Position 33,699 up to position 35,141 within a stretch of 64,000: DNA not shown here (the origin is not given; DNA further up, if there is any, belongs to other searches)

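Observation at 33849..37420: Cytoplasmic AmiC/LivK-like binding-protein domain fused to a PAS-PAS-GAF histidine kinase, with a stand-alone CheY-like partner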

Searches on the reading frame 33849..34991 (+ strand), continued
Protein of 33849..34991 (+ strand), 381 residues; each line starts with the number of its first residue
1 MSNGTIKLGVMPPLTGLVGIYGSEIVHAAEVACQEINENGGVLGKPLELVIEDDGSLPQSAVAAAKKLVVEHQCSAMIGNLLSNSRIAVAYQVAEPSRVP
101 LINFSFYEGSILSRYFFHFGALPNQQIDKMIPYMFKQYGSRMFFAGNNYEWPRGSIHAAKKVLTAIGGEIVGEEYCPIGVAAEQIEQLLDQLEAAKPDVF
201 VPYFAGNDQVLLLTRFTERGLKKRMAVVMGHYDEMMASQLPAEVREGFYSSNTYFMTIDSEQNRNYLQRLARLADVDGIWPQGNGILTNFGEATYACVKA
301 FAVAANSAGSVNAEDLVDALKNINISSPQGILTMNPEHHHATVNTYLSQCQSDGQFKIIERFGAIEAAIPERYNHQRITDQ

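Call 28: search_protein_families(library=ncbifam, proteins=[L003:2667-4106:-, L003:4172-5725:-, L003:7216-7851:+, L003:8001-9344:+, L003:12949-13830:+, L003:13867-14340:+, L003:14390-15703:+, L003:15720-16742:+], max_evalue=0.00001)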
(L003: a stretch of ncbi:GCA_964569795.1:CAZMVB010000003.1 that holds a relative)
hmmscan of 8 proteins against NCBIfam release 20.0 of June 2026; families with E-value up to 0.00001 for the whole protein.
L003:2667-4106:- (479 aa): 0 families

L003:4172-5725:- (517 aa): 0 families

L003:7216-7851:+ (212 aa): 5 families
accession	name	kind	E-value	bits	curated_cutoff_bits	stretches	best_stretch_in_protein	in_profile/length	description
NF007408.0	PRK09943.1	equivalog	7.3e-12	45.2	211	0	127-212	102-185/185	HTH-type transcriptional regulator PuuR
NF006015.0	PRK08154.1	subfamily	4.5e-10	39.2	204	1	3-68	29-94/314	anaerobic benzoate catabolism transcriptional regulator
NF041677.1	trans_regClgR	equivalog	9.1e-10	38.6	170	1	3-66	7-70/113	transcriptional regulator ClgR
NF046032.1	TransRegSlrRBacil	equivalog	1.9e-07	31.3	250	1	6-64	3-62/149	HTH-type transcriptional regulator SlrR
TIGR00270.2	TIGR00270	equivalog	6.4e-06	26.1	110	1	3-76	74-147/159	multiprotein bridging factor aMBF1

L003:8001-9344:+ (448 aa): 4 families
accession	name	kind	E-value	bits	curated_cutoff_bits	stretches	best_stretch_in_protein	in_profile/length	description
TIGR03407.1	urea_ABC_UrtA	exception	1e-63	215.4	492.75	1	58-423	1-360/361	urea ABC transporter substrate-binding protein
TIGR03669.1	urea_ABC_arch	equivalog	2.6e-51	174.8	494.8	1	58-418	1-354/375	urea ABC transporter substrate-binding protein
NF011933.0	PRK15404.1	subfamily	5.9e-15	55.2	477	1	56-273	25-244/370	high-affinity branched-chain amino acid ABC transporter substrate-binding protein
TIGR01409.1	TAT_signal_seq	domain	2.2e-06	27.8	16.7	1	23-51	1-29/29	twin-arginine translocation signal domain-containing protein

L003:12949-13830:+ (294 aa): 8 families
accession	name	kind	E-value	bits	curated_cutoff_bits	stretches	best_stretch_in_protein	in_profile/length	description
NF041019.1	glyceraldDH_beta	equivalog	1.7e-60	204.6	350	1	3-291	5-279/280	glyceraldehyde dehydrogenase subunit beta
NF043083.1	XdhB_XDHase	equivalog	1.7e-55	188.2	310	1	5-293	6-284/289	xanthine dehydrogenase subunit XdhB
NF007427.0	PRK09971.1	equivalog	3.4e-51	174.2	287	1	5-293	6-284/292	xanthine dehydrogenase FAD-binding subunit XdhB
TIGR02963.1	xanthine_xdhA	equivalog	2.9e-48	164.7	467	1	6-288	195-464/468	xanthine dehydrogenase small subunit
TIGR03195.1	4hydrxCoA_B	equivalog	1.1e-33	116.7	404.55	2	131-290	159-317/321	4-hydroxybenzoyl-CoA reductase subunit beta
TIGR03312.1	Se_sel_red_FAD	hypoth_equivalog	3e-24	85.6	241.5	1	5-286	3-244/257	molybdopterin-dependent oxidoreductase FAD-binding subunit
TIGR03199.1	pucC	equivalog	3.3e-24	85.6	306.05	1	9-281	1-258/264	xanthine dehydrogenase subunit C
TIGR02969.1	mam_aldehyde_ox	subfamily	5.8e-15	53.9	1912.3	1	6-253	239-486/1330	aldehyde oxidase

L003:13867-14340:+ (158 aa): 11 families
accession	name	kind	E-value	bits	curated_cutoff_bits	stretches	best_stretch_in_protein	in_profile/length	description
NF041020.1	glyceraldDH_gamma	equivalog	3.4e-60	202.4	290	1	4-155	12-163/164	glyceraldehyde dehydrogenase subunit gamma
NF043084.2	XdhC_XDHase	equivalog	1.2e-51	174.2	217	1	4-150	2-149/151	xanthine dehydrogenase subunit XdhC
TIGR03193.1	4hydroxCoAred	equivalog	1.7e-51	174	257.8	1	5-150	2-147/148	4-hydroxybenzoyl-CoA reductase subunit gamma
NF045668.1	pterin_aldehy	equivalog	1e-49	169.5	1100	1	6-156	4-157/905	molybdopterin-dependent aldehyde oxidoreductase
TIGR03198.1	pucE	equivalog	7.7e-49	165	254.3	1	4-150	3-148/151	xanthine dehydrogenase subunit E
TIGR03311.1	Se_dep_XDH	equivalog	2.1e-43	148.5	830.45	1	6-155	2-148/848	selenium-dependent xanthine dehydrogenase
NF007387.0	PRK09908.1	equivalog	1.9e-42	144.4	212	1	4-152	8-157/159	xanthine dehydrogenase iron sulfur-binding subunit XdhC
NF008514.0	PRK11433.1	equivalog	7.3e-42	143.3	322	1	4-151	52-214/218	aldehyde dehydrogenase iron-sulfur subunit PaoA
TIGR02963.1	xanthine_xdhA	equivalog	4.9e-40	137.5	467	1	16-150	13-157/468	xanthine dehydrogenase small subunit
TIGR02969.1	mam_aldehyde_ox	subfamily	9.7e-35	119.4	1912.3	1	17-152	16-162/1330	aldehyde oxidase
TIGR03313.1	Se_sel_red_Mo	hypoth_equivalog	1.8e-13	49.1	1101.9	1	9-154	3-148/951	molybdopterin-dependent oxidoreductase Mo/Fe-S-binding subunit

L003:14390-15703:+ (438 aa): 13 families
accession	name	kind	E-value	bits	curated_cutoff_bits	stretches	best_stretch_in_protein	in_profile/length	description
TIGR03194.1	4hydrxCoA_A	equivalog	1.9e-100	337.4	994.55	1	24-435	2-410/746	4-hydroxybenzoyl-CoA reductase subunit alpha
TIGR03196.1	pucD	equivalog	2.2e-95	320.7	783.65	1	23-417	8-391/763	xanthine dehydrogenase subunit D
TIGR03311.1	Se_dep_XDH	equivalog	2.5e-89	300.5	830.45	1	17-426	160-564/848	selenium-dependent xanthine dehydrogenase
NF043082.1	XdhA_XDHase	equivalog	1.2e-87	294.8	780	1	19-435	1-424/758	xanthine dehydrogenase subunit XdhA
NF007426.0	PRK09970.1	equivalog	1.7e-82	277.7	916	1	18-435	5-427/761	xanthine dehydrogenase molybdenum-binding subunit XdhA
NF045668.1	pterin_aldehy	equivalog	4.8e-72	243.3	1100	1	14-428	170-591/905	molybdopterin-dependent aldehyde oxidoreductase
NF041018.1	glyceraldDH_alpha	equivalog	6.9e-65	219.8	790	1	19-406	3-394/741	glyceraldehyde dehydrogenase subunit alpha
TIGR02965.1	xanthine_xdhB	equivalog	3.3e-57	194.2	849.5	1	25-408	7-380/758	xanthine dehydrogenase molybdopterin binding subunit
TIGR02416.1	CO_dehy_Mo_lg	equivalog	2.6e-53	181.3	991.15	1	33-434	7-428/770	aerobic carbon-monoxide dehydrogenase large subunit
TIGR03313.1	Se_sel_red_Mo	hypoth_equivalog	3e-53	180.8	1101.9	2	173-409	358-593/951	molybdopterin-dependent oxidoreductase Mo/Fe-S-binding subunit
NF040766.1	CODH_aero_grp5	exception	1e-45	156.2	950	1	19-408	5-400/785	aerobic carbon-monoxide dehydrogenase large subunit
NF041671.1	peri_hyde_PaoC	equivalog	1.1e-44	152.9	1180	1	11-435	10-418/735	aldehyde oxidoreductase molybdenum-binding subunit PaoC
TIGR02969.1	mam_aldehyde_ox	subfamily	2.3e-36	124.7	1912.3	1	24-432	581-976/1330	aldehyde oxidase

L003:15720-16742:+ (341 aa): 13 families
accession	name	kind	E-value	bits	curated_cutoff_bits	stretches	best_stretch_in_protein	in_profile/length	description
NF043082.1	XdhA_XDHase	equivalog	4.8e-65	220.1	780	1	2-339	437-756/758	xanthine dehydrogenase subunit XdhA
TIGR03194.1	4hydrxCoA_A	equivalog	2.8e-62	211.2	994.55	1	11-335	433-746/746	4-hydroxybenzoyl-CoA reductase subunit alpha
NF007426.0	PRK09970.1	equivalog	8.2e-60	202.7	916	1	3-337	441-757/761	xanthine dehydrogenase molybdenum-binding subunit XdhA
NF041018.1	glyceraldDH_alpha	equivalog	4.9e-51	174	790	1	3-332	437-741/741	glyceraldehyde dehydrogenase subunit alpha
NF040766.1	CODH_aero_grp5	exception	5e-45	154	950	2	5-148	451-594/785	aerobic carbon-monoxide dehydrogenase large subunit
NF045668.1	pterin_aldehy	equivalog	5.4e-42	143.9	1100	1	2-336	610-905/905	molybdopterin-dependent aldehyde oxidoreductase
TIGR03196.1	pucD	equivalog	9.4e-42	143.3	783.65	1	16-332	452-755/763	xanthine dehydrogenase subunit D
TIGR02416.1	CO_dehy_Mo_lg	equivalog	6.3e-37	127.1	991.15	1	24-321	477-757/770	aerobic carbon-monoxide dehydrogenase large subunit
TIGR02965.1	xanthine_xdhB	equivalog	6.4e-36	123.8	849.5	1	23-336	448-755/758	xanthine dehydrogenase molybdopterin binding subunit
TIGR03313.1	Se_sel_red_Mo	hypoth_equivalog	1.3e-34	119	1101.9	1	5-336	643-950/951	molybdopterin-dependent oxidoreductase Mo/Fe-S-binding subunit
NF041671.1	peri_hyde_PaoC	equivalog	3.9e-34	118.1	1180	1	5-336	435-732/735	aldehyde oxidoreductase molybdenum-binding subunit PaoC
TIGR03311.1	Se_dep_XDH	equivalog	1.5e-21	76.2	830.45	2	29-116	600-687/848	selenium-dependent xanthine dehydrogenase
TIGR02969.1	mam_aldehyde_ox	subfamily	5.3e-17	60.6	1912.3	1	2-259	995-1229/1330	aldehyde oxidase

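Call 32: find_encoding_contigs(protein=P0107, flank=8000, max_places=2)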
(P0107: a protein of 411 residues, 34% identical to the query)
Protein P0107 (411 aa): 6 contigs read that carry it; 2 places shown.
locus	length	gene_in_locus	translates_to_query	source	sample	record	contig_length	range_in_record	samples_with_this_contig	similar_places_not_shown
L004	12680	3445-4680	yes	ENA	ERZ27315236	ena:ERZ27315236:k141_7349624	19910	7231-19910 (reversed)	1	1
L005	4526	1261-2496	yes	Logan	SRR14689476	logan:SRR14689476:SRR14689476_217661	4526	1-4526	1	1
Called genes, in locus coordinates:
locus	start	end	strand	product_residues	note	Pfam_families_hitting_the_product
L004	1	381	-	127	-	?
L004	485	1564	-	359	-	PF04909:Amidohydro_2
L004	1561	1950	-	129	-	-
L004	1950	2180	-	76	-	-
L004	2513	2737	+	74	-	-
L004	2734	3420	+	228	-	PF00857:Isochorismatase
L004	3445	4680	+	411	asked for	PF13433:Peripla_BP_5, PF13458:Peripla_BP_6, PF01094:ANF_receptor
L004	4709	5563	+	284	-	PF02653:BPD_transp_2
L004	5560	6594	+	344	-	PF02653:BPD_transp_2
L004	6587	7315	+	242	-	PF00005:ABC_tran, PF13304:AAA_21 (faint), PF12399:BCA_ABC_TP_C (weak)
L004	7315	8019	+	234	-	PF00005:ABC_tran, PF13304:AAA_21 (faint)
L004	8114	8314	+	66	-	-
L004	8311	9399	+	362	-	PF00356:LacI, PF00532:Peripla_BP_1, PF13407:Peripla_BP_4 (faint), PF13377:Peripla_BP_3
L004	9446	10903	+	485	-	PF00171:Aldedh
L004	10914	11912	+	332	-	PF02653:BPD_transp_2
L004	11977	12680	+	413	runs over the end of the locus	PF13407:Peripla_BP_4, PF00532:Peripla_BP_1 (weak)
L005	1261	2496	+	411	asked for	PF13433:Peripla_BP_5, PF13458:Peripla_BP_6, PF01094:ANF_receptor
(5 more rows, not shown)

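Call 33: find_encoding_contigs(protein=P0067, flank=8000, max_places=2)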
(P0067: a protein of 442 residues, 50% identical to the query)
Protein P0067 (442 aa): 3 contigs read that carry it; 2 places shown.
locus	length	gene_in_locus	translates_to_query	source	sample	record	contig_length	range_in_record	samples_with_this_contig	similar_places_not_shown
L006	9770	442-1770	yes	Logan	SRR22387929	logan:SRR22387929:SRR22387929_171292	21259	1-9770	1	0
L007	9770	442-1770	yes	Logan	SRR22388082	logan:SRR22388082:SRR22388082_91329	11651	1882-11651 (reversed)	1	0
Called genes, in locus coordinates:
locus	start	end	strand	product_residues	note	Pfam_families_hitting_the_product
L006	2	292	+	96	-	?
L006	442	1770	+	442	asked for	PF10518:TAT_signal (weak), PF13433:Peripla_BP_5, PF13458:Peripla_BP_6, PF01094:ANF_receptor (faint)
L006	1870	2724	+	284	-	PF02653:BPD_transp_2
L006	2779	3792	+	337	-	PF02653:BPD_transp_2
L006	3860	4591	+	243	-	PF02463:SMC_N, PF13476:AAA_23 (weak), PF00005:ABC_tran, PF13304:AAA_21 (faint)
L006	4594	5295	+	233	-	PF00005:ABC_tran, PF13304:AAA_21 (faint)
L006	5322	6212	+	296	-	PF00941:FAD_binding_5, PF03450:CO_deh_flav_C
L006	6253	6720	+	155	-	PF00111:Fer2, PF13085:Fer2_3 (weak), PF01799:Fer2_2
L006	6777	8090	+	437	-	PF01315:Ald_Xan_dh_C, PF02738:MoCoBD_1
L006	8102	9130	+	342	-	PF20256:MoCoBD_2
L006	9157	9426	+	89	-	-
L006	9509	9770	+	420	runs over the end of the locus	PF01042:Ribonuc_L-PSP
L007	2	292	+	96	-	?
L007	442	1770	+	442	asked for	PF10518:TAT_signal (weak), PF13433:Peripla_BP_5, PF13458:Peripla_BP_6, PF01094:ANF_receptor (faint)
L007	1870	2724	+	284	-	PF02653:BPD_transp_2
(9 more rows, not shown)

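Call 38: find_related_loci(query=A1, collection=genome_contigs, flank=8000)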
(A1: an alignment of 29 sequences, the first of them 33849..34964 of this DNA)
Query A1 (372 aa) in genome_contigs; peptide patterns used: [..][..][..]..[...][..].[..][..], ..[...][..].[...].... (x = any residue, [..] = any of these).
600 stretches matched a pattern (row limit reached: there are more); 597 encode a relative of the query (tblastn E <= 1e-3); the best 80 are kept; 80 distinct loci.
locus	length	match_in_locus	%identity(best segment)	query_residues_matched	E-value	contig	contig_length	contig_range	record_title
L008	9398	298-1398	69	6-372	1e-176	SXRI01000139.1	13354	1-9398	MAG: Bdellovibrionales bacterium isolate F1-140-MAGs054 F1-140__c162980, whole genome shotgun sequence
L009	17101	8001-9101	68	6-372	8e-176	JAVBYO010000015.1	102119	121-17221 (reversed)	MAG: Gallionellaceae bacterium isolate GS36 165, whole genome shotgun sequence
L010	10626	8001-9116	65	1-372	1e-166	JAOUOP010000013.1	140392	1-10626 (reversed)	MAG: Myxococcales bacterium isolate 8_1_Oct_SF_Bin19 8_1_Oct_SF_Bin19_scaffold_40_c1, whole genome shotgun sequence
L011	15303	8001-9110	64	3-372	8e-163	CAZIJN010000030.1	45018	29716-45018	MAG TPA_asm: uncultured Desulfobacterales bacterium isolate SRP294416_co1_101 genome assembly, contig: NODE_1229_length_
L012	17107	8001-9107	64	2-372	2e-161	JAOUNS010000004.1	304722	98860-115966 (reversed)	MAG: Gammaproteobacteria bacterium isolate 8_1_May_SF_Bin12 8_1_May_SF_Bin12_scaffold_5_c1, whole genome shotgun sequenc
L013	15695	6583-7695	64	2-372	2e-159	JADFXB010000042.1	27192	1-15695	MAG: Magnetococcales bacterium isolate nDH2bin6 nDH2_bin6_NODE_42_length_27192_cov_6.970262, whole genome shotgun sequen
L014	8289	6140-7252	61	1-372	3e-154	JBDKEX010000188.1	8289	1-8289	MAG: Pseudomonadota bacterium isolate eastriver_2019_sw_WHONDRS-S19S_0100_B_bin.44 scaffold_663298, whole genome shotgun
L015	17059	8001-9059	28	5-368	4e-50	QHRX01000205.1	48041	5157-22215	MAG: Candidatus Rokuibacteriota bacterium isolate AR44 14_1009_09_30cm_scaffold_1294_curated, whole genome shotgun seque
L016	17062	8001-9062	31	5-366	4e-45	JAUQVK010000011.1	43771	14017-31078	MAG: Thermostichus sp. DRC_bins_24 NODE_623_length_43771_cov_3.29246, whole genome shotgun sequence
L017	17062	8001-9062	29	2-364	2e-44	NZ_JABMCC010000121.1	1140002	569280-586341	Paenibacillus taichungensis strain DSM 19942 k141_181, whole genome shotgun sequence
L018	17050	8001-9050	31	2-359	2e-43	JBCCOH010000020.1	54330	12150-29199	MAG: Cyanobacteria bacterium P01_D01_bin.1 k141_366429_length_54330_cov_53.1562, whole genome shotgun sequence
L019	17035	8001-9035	29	6-359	1e-42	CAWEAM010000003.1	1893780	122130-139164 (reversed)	MAG: uncultured Acidobacteriota bacterium isolate MFD04850.bin.2.364 genome assembly, contig: contig_15093, whole genome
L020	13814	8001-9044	31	5-359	1e-42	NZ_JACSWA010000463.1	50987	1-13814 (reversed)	Spirulina sp. CCY15215 CCY15215_463, whole genome shotgun sequence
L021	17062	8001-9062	29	6-371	4e-42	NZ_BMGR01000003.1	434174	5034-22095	Paenibacillus abyssi strain CGMCC 1.12987 sequence03, whole genome shotgun sequence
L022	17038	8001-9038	28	6-359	4e-42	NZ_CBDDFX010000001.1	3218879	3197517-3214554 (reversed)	MAG: Aeoliella sp. isolate b2ef280b-401d-4d99-a43b-96afde1bdd21 contig_1, whole genome shotgun sequence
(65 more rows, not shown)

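Call 40: search_protein_families(library=pfam, proteins=[L008:262-3096:+, L009:7974-11324:+, L010:7917-10223:+, L011:7992-9842:+, L011:9888-11567:+, L012:7908-11186:+, L012:11158-12189:+, L012:12182-13030:+, L013:6565-9504:+, L009:11263-11694:+], max_evalue=0.0001)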
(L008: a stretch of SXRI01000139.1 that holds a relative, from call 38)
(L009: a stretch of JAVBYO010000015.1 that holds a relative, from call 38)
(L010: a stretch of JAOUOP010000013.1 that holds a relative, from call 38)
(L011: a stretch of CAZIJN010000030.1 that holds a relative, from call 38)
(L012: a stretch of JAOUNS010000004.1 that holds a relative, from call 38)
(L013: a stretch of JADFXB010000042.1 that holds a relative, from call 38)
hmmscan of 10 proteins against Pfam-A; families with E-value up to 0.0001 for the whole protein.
L008:262-3096:+ (945 aa): 10 families
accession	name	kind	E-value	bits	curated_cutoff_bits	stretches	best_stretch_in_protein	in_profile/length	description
PF13458.12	Peripla_BP_6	-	5.5e-69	233.9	31.7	1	12-361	1-342/343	Periplasmic binding protein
PF13433.12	Peripla_BP_5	-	2.4e-60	205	27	1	13-369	1-348/363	Periplasmic binding protein domain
PF02518.31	HATPase_c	-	2.4e-28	99.2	26.4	1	648-760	1-107/111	Histidine kinase-, DNA gyrase B-, and HSP90-like ATPase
PF00072.30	Response_reg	-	2.4e-27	95.7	30.2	1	793-911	1-110/111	Response regulator receiver domain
PF00512.31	HisKA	-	5.5e-20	71.6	26.9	1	537-601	2-66/66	His Kinase A (phospho-acceptor) domain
PF13426.13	PAS_9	-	5e-14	52.9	27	1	407-515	2-103/103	PAS domain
PF01094.35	ANF_receptor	-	3.5e-11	43.2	25.4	1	35-343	5-336/353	Receptor family ligand binding region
PF00989.32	PAS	-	8e-09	35.9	22.6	1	399-502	4-101/113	PAS fold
PF08447.18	PAS_3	-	2.7e-05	24.8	25.6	1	420-505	2-82/89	PAS fold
PF13188.13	PAS_8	-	5.6e-05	23.3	21.8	0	399-440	4-45/65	PAS domain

L009:7974-11324:+ (1117 aa): 11 families
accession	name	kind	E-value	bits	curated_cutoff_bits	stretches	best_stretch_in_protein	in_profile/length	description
PF13458.12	Peripla_BP_6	-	1.8e-74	251.9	31.7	1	9-358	1-342/343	Periplasmic binding protein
PF00563.25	EAL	-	6.7e-69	232.3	31.3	1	718-952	4-236/236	EAL domain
PF13433.12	Peripla_BP_5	-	1.5e-56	192.5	27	1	10-365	1-347/363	Periplasmic binding protein domain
PF00990.26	GGDEF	-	1.5e-45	155.3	23.8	1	539-695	1-160/161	Diguanylate cyclase, GGDEF domain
PF04940.18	BLUF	-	1.2e-28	99.5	25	1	977-1068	1-92/92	Sensors of blue-light using FAD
PF13426.13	PAS_9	-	1.5e-15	57.7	27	1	423-527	3-103/103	PAS domain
PF00989.32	PAS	-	2.3e-13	50.6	22.6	1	415-525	5-113/113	PAS fold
PF08448.16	PAS_4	-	1.2e-10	42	23.1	1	421-530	5-110/110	PAS fold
PF01094.35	ANF_receptor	-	1.9e-09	37.5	25.4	1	30-343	3-339/353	Receptor family ligand binding region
PF13188.13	PAS_8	-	1.3e-06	28.5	21.8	1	414-463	4-50/65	PAS domain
PF24820.1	Diguanyl_cycl_sensor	-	3.1e-06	27.5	28.1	1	422-524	7-109/109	Diguanylate cyclase-like sensor domain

L010:7917-10223:+ (769 aa): 10 families
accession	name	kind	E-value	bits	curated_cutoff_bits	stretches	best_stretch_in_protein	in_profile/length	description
PF13458.12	Peripla_BP_6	-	3.9e-62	211.4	31.7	1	33-382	1-342/343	Periplasmic binding protein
PF13433.12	Peripla_BP_5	-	1.2e-55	189.5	27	1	34-389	1-347/363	Periplasmic binding protein domain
PF07536.20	HWE_HK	-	1.9e-11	45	22.8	1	560-636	1-73/83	HWE histidine kinase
PF07568.18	HisKA_2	-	1.4e-09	38.4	22.3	1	560-615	1-54/76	Histidine kinase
PF13426.13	PAS_9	-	1.7e-09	38.3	27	1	428-532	2-103/103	PAS domain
PF13581.12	HATPase_c_2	-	5.4e-07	30.1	27.4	1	637-733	7-111/127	Histidine kinase-like ATPase domain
PF02518.31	HATPase_c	-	9.9e-07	29.6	26.4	1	660-755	4-109/111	Histidine kinase-, DNA gyrase B-, and HSP90-like ATPase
PF13188.13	PAS_8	-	6.8e-06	26.2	21.8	1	420-458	4-42/65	PAS domain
PF00989.32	PAS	-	2.2e-05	24.9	22.6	1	420-529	4-112/113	PAS fold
PF01094.35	ANF_receptor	-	2.4e-05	24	25.4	1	55-363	4-335/353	Receptor family ligand binding region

L011:7992-9842:+ (617 aa): 4 families
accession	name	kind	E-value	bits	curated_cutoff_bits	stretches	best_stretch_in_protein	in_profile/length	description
PF13458.12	Peripla_BP_6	-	3.2e-59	201.8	31.7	1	6-355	1-342/343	Periplasmic binding protein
PF13433.12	Peripla_BP_5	-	1.8e-54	185.7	27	1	7-374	1-357/363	Periplasmic binding protein domain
PF00989.32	PAS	-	4.2e-12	46.5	22.6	1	461-572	4-113/113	PAS fold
PF13426.13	PAS_9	-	5.1e-12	46.4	27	1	468-574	2-103/103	PAS domain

L011:9888-11567:+ (560 aa): 3 families
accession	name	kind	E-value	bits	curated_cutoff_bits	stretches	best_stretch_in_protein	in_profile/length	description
PF00563.25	EAL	-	9.8e-71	238.3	31.3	1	167-400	4-236/236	EAL domain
PF00990.26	GGDEF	-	1.9e-36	125.7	23.8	1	16-144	29-160/161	Diguanylate cyclase, GGDEF domain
PF04940.18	BLUF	-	1.1e-27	96.4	25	1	425-515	2-92/92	Sensors of blue-light using FAD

L012:7908-11186:+ (1093 aa): 9 families
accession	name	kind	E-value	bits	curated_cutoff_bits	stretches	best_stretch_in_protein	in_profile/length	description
PF13458.12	Peripla_BP_6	-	9.8e-71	239.6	31.7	1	36-382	2-342/343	Periplasmic binding protein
PF00563.25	EAL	-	1.4e-68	231.2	31.3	1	838-1072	4-236/236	EAL domain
PF13433.12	Peripla_BP_5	-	6.2e-62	210.2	27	1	36-389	1-347/363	Periplasmic binding protein domain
PF00990.26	GGDEF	-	7.3e-49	166.1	23.8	1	659-815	1-160/161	Diguanylate cyclase, GGDEF domain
PF13426.13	PAS_9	-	1.6e-13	51.2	27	1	543-646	4-102/103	PAS domain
PF00989.32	PAS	-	8.9e-10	39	22.6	1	534-645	4-113/113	PAS fold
PF08448.16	PAS_4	-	6.3e-08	33.3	23.1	1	539-646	3-106/110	PAS fold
PF01094.35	ANF_receptor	-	6.6e-08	32.4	25.4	1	57-337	4-294/353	Receptor family ligand binding region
PF13188.13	PAS_8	-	6.1e-05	23.2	21.8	0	532-591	2-57/65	PAS domain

L012:11158-12189:+ (344 aa): 0 families

L012:12182-13030:+ (283 aa): 6 families
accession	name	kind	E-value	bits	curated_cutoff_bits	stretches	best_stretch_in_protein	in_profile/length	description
PF12146.15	Hydrolase_4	-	5.8e-16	58.9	27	1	81-191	2-116/239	Serine aminopeptidase, S33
PF00561.26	Abhydrolase_1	-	8.3e-12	45.7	25.8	1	85-171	2-87/245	alpha/beta hydrolase fold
PF00326.27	Peptidase_S9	-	6.9e-10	39.2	22.6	1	103-172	7-83/213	Prolyl oligopeptidase family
PF12697.13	Abhydrolase_6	-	1.2e-07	33.1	26.3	1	87-202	2-111/217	Alpha/beta hydrolase family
PF20408.4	Abhydrolase_11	-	9.6e-07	29.2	27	1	83-234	2-142/193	Alpha/beta hydrolase domain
PF20434.5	BD-FAE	-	1.2e-06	28.7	26.8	0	210-242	180-212/215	BD-FAE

L013:6565-9504:+ (980 aa): 10 families
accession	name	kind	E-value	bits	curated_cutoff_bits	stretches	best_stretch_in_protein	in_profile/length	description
PF13458.12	Peripla_BP_6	-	8.2e-68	230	31.7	1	10-358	1-341/343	Periplasmic binding protein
PF00563.25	EAL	-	4.4e-67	226.3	31.3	1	719-952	4-236/236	EAL domain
PF13433.12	Peripla_BP_5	-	1.6e-54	185.8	27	1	13-364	3-345/363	Periplasmic binding protein domain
PF00990.26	GGDEF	-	3.2e-45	154.2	23.8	1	540-696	1-160/161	Diguanylate cyclase, GGDEF domain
PF13426.13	PAS_9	-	2.1e-15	57.3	27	1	423-528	3-103/103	PAS domain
PF00989.32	PAS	-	2.4e-12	47.3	22.6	1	416-526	5-113/113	PAS fold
PF08448.16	PAS_4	-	2.2e-11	44.4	23.1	1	422-531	5-110/110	PAS fold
PF01094.35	ANF_receptor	-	1.1e-08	35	25.4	1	33-341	5-336/353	Receptor family ligand binding region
PF13188.13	PAS_8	-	1.5e-06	28.4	21.8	1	417-468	6-54/65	PAS domain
PF24820.1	Diguanyl_cycl_sensor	-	2.5e-06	27.8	28.1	1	423-525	7-109/109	Diguanylate cyclase-like sensor domain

L009:11263-11694:+ (144 aa): 0 families
